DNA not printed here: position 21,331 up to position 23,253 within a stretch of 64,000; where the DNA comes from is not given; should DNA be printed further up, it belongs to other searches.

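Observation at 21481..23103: Secreted FecR-like protein with an extraordinarily Trp/Tyr-rich repeat block and an FG-like disordered tail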

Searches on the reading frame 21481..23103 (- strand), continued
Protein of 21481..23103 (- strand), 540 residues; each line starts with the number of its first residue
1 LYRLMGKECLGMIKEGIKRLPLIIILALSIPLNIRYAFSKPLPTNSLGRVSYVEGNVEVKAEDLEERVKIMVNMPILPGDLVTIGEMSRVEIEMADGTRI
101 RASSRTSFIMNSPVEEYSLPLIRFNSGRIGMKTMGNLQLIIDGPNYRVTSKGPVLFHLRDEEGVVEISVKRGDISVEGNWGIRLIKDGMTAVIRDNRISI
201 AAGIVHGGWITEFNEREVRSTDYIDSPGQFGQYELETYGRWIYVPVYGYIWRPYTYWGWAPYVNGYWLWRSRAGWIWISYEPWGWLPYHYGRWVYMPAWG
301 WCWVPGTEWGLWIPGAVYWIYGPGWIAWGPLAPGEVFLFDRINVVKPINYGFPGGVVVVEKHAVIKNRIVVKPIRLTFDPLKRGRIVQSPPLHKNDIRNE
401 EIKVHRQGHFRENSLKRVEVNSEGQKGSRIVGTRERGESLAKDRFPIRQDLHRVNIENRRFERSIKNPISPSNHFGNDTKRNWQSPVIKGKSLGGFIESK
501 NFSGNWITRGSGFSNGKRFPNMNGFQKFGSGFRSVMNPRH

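Call 20: predict_structure(alignment_id=A1)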
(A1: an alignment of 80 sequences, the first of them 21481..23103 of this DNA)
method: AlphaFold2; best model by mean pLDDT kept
length: 540 residues; sequences in the alignment: 80
mean_pLDDT: 70.6   pTM: 0.65
mean pLDDT of the five models: 70.6, 67.5, 67.1, 61.7, 60.8
residues with pLDDT >= 90: 191; 70-90: 126; 50-70: 64; < 50: 159
segments of 3 or more residues with pLDDT < 50: 33-42, 338-341, 398-540
pLDDT, mean of each block of 10 residues (from residue 1): 60 72 78 43 68 94 88 90 95 87 94 63 92 83 94 92 94 96 97 96 81 62 58 88 90 94 92 87 88 93 77 78 92 68 71 92 82 88 83 57 36 31 41 40 36 36 38 41 39 39 38 38 32 32
secondary structure, 60 per line:
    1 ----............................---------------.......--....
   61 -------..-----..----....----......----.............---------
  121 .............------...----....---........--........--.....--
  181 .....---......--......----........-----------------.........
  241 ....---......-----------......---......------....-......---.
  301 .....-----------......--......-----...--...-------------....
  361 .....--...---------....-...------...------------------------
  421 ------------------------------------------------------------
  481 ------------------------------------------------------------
elements in order: H5-32 E48-54 E57-60 E81-84 E89-94 E99-111 E121-133 E140-142 E147-150 E154-161 E164-171 E174-178 E181-185 E189-194 E197-202 H207-214 H232-238 E239-244 E248-253 E265-270 E274-279 H286-289 E291-296 E300-305 E317-322 E325-330 E336-338 E341-343 E357-360 E368-370 H380-383 E385-387

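Call 26: fold_search(model_id=the predicted structure, library=pdb)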
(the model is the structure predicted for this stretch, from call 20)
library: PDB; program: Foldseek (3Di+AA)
matches with E <= 10: 637; with E <= 0.001: 4
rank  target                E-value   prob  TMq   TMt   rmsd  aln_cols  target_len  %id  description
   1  4m0h_B                5.7e-07  1.00  0.21  0.52   2.4       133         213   15  Crystal structure of a putative anti-sigma factor (BDI_1681) from Parabacteroides distasonis ATCC 8503 at 2.50 A resol (released 2013-10-16)
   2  4m0n                  5.7e-07  1.00  0.21  0.52   2.6       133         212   16  Crystal structure of a putative anti-sigma factor (BDI_1681) from Parabacteroides distasonis ATCC 8503 at 1.65 A resolut (released 2013-10-16)
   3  4m0h_A                7.9e-07  1.00  0.22  0.52   2.3       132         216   13  Crystal structure of a putative anti-sigma factor (BDI_1681) from Parabacteroides distasonis ATCC 8503 at 2.50 A resol (released 2013-10-16)
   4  6ovk_R                2.2e-06  1.00  0.21  0.52   2.2       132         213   14  Crystal Structure of the Pseudomonas capeferrum Anti-sigma Regulator PupR C-terminal Cell-surface Signaling Domain in  (released 2020-03-04)
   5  5ix9_MODEL_1_A        7.2e-03  1.00  0.12  0.77   2.0        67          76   24  Cell surface anchoring domain (released 2017-06-28)
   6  4bxr_A                5.7e-02  0.11  0.08  0.18  19.2       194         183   10  Structure of the wild-type TCP10 domain of Danio rerio CPAP in complex with a peptide of Danio rerio STIL (released 2013-09-25)
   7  4d4p_G                8.3e-02  0.11  0.09  0.11  12.9       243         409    7  Crystal Structure of the Kti11 Kti13 heterodimer Spacegroup P65 (released 2015-01-14)
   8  4bxr_B                8.3e-02  0.08  0.06  0.13  18.8       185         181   11  Structure of the wild-type TCP10 domain of Danio rerio CPAP in complex with a peptide of Danio rerio STIL (released 2013-09-25)
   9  9gc3_C                9.3e-02  0.13  0.09  0.09  13.4       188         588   11  yeast TFIIIC TauB subcomplex bound to a tRNA gene (released 2024-11-27)
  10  9cnx_B                9.3e-02  0.11  0.10  0.13  14.7       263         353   10  CryoEM structure of BAM in complex with the PTB1 closed-state inhibitor (in DDM detergent) (released 2024-12-25)
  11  8q9t_D                1.0e-01  0.08  0.09  0.13  12.5       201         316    9  CryoEM structure of a S. Cerevisiae Ski238 complex bound to RNA (released 2023-11-29)
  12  4bxq                  1.3e-01  0.08  0.06  0.14  16.5       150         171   12  Structure of the E1021V mutant of the TCP10 domain of Danio rerio CPAP (released 2013-09-25)
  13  4d4o_A                1.4e-01  0.09  0.08  0.10  16.4       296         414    5  Crystal Structure of the Kti11 Kti13 heterodimer Spacegroup P64 (released 2015-01-14)
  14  4x33_B                1.6e-01  0.09  0.09  0.12  13.9       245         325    8  Structure of the Elongator cofactor complex Kti11/Kti13 at 1.45A (released 2015-01-21)
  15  4d4p_E                1.7e-01  0.08  0.09  0.12  13.5       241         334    7  Crystal Structure of the Kti11 Kti13 heterodimer Spacegroup P65 (released 2015-01-14)
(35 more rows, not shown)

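Call 28: find_encoding_contigs(protein=P0106, flank=6000, max_places=1)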
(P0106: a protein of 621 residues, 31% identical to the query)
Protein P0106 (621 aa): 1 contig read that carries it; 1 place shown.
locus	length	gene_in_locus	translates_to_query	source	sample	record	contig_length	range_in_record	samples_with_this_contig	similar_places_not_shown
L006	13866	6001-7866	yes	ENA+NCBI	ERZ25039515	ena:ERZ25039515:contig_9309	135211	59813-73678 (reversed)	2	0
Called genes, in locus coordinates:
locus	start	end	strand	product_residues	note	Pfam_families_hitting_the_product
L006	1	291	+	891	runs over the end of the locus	PF02739:5_3_exonuc_N, PF01367:5_3_exonuc, PF01612:DNA_pol_A_exo1, PF22619:DNA_polI_exo1, PF00476:DNA_pol_A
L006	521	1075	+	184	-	PF13511:DUF4124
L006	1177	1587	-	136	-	-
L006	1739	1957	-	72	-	-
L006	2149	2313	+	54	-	-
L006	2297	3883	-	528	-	PF13174:TPR_6 (faint), PF13525:YfiO (weak), PF00515:TPR_1 (faint), PF07719:TPR_2 (faint), PF13181:TPR_8 (faint), PF14559:TPR_19 (weak), PF02638:GHL10, PF14883:GHL13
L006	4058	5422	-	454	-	PF18073:Zn_ribbon_LapB, PF03796:DnaB_C (weak), PF06745:ATPase, PF23442:DUF7125 (weak), PF13481:AAA_25, PF25199:nSTAND_NTPase5 (weak), PF13541:ChlI (weak), PF05362:Lon_C (weak)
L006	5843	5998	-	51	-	-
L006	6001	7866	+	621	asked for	PF04773:FecR, PF20245:DUF6600, PF25533:Lysostaphin_N (weak)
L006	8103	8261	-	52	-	-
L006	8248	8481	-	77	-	PF07878:RHH_5 (faint)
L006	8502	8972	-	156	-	PF11848:DUF3368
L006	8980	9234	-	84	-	PF03683:UPF0175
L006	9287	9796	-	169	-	-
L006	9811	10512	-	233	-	-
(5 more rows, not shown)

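Call 29: find_encoding_contigs(protein=P0011, flank=6000, max_places=1)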
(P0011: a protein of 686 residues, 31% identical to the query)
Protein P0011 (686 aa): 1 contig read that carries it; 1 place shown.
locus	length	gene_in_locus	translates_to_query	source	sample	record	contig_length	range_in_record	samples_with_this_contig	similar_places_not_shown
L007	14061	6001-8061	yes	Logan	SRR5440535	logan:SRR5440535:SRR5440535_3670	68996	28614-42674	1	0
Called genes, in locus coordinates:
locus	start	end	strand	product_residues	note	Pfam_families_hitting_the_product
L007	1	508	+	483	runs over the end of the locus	PF00309:Sigma54_AID, PF04963:Sigma54_CBD, PF04552:Sigma54_DBD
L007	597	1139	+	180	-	PF02482:Ribosomal_S30AE, PF16321:Ribosom_S30AE_C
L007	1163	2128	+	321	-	PF02603:Hpr_kinase_N, PF07475:Hpr_kinase_C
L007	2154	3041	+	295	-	PF03668:RapZ-like_N, PF22740:PapZ_C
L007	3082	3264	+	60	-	-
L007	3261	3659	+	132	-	PF03610:EIIA-man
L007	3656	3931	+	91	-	PF00381:PTS-HPr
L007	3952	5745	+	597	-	PF05524:PEP-utilisers_N, PF00391:PEP-utilizers, PF02896:PEP-utilizers_C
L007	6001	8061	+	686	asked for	PF04773:FecR (weak), PF20245:DUF6600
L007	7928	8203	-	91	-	-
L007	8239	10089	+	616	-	PF00664:ABC_membrane, PF00005:ABC_tran, PF02463:SMC_N (weak)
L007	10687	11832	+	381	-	PF00497:SBP_bac_3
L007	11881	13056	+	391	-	PF00089:Trypsin, PF13365:Trypsin_2, PF17820:PDZ_6 (faint), PF13180:PDZ_2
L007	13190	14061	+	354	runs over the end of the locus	PF00753:Lactamase_B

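Call 30: find_encoding_contigs(protein=P0007, flank=6000, max_places=1)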
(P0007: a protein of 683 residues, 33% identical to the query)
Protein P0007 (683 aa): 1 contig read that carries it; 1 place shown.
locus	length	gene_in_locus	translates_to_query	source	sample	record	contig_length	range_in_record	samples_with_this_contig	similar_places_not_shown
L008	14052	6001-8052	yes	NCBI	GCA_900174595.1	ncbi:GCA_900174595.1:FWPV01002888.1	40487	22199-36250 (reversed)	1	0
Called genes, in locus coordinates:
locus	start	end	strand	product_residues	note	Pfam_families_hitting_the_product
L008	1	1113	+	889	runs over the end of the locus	PF02739:5_3_exonuc_N, PF01367:5_3_exonuc, PF01612:DNA_pol_A_exo1, PF22619:DNA_polI_exo1, PF00476:DNA_pol_A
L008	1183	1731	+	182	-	PF13511:DUF4124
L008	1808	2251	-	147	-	-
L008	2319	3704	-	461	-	PF18073:Zn_ribbon_LapB, PF03796:DnaB_C (weak), PF06745:ATPase, PF13481:AAA_25, PF23442:DUF7125, PF13401:AAA_22 (faint), PF25199:nSTAND_NTPase5 (faint), PF05362:Lon_C (weak), +1 more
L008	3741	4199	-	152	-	PF01741:MscL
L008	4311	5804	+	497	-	PF01935:DUF87 (weak), PF05872:HerA_C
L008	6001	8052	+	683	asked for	PF04773:FecR, PF20245:DUF6600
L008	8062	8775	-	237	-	PF13852:DUF4197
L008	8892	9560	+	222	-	PF02527:GidB, PF13847:Methyltransf_31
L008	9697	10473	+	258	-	PF00142:Fer4_NifH (weak), PF01656:CbiA, PF02374:ArsA_ATPase (weak), PF06564:CBP_BcsQ, PF09140:MipZ, PF10609:ParA, PF13614:AAA_31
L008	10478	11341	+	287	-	PF02195:ParB_N, PF17762:HTH_ParB, PF23552:ParB_C (weak)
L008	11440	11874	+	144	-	PF04519:Bactofilin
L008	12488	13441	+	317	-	PF00119:ATP-synt_A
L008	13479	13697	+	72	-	PF00137:ATP-synt_C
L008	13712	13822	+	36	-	-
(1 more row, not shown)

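Call 31: find_encoding_contigs(protein=P0005, flank=6000, max_places=1)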
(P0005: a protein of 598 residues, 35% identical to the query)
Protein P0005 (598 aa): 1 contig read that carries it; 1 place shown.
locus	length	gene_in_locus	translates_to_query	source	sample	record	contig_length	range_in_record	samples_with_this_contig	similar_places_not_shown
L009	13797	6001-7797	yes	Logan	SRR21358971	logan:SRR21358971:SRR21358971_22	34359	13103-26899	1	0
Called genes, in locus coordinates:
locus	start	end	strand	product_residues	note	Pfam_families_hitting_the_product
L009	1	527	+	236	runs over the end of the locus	-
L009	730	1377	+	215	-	-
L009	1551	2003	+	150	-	-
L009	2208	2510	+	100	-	PF12728:HTH_17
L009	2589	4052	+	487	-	PF00589:Phage_integrase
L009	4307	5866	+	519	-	PF00890:FAD_binding_2, PF01266:DAO (faint), PF07992:Pyr_redox_2 (faint), PF02910:Succ_DH_flav_C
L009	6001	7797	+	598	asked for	PF04773:FecR, PF20245:DUF6600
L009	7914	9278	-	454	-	PF00072:Response_reg, PF00158:Sigma54_activat, PF14532:Sigma54_activ_2, PF01078:Mg_chelatase (faint), PF00004:AAA (weak), PF07728:AAA_5 (weak), PF25601:AAA_lid_14, PF02954:HTH_8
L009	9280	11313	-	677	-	PF19312:NtrY_N (weak), PF13596:PAS_10 (faint), PF00672:HAMP, PF00989:PAS, PF13426:PAS_9 (weak), PF00512:HisKA, PF02518:HATPase_c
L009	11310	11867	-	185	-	PF14334:DUF4390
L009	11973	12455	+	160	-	PF04008:Adenosine_kin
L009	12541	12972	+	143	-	PF06271:RDD (weak)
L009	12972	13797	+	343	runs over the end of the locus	PF00022:Actin, PF06723:MreB_Mbl, PF11104:PilM_2 (faint), PF00012:HSP70, PF14450:FtsA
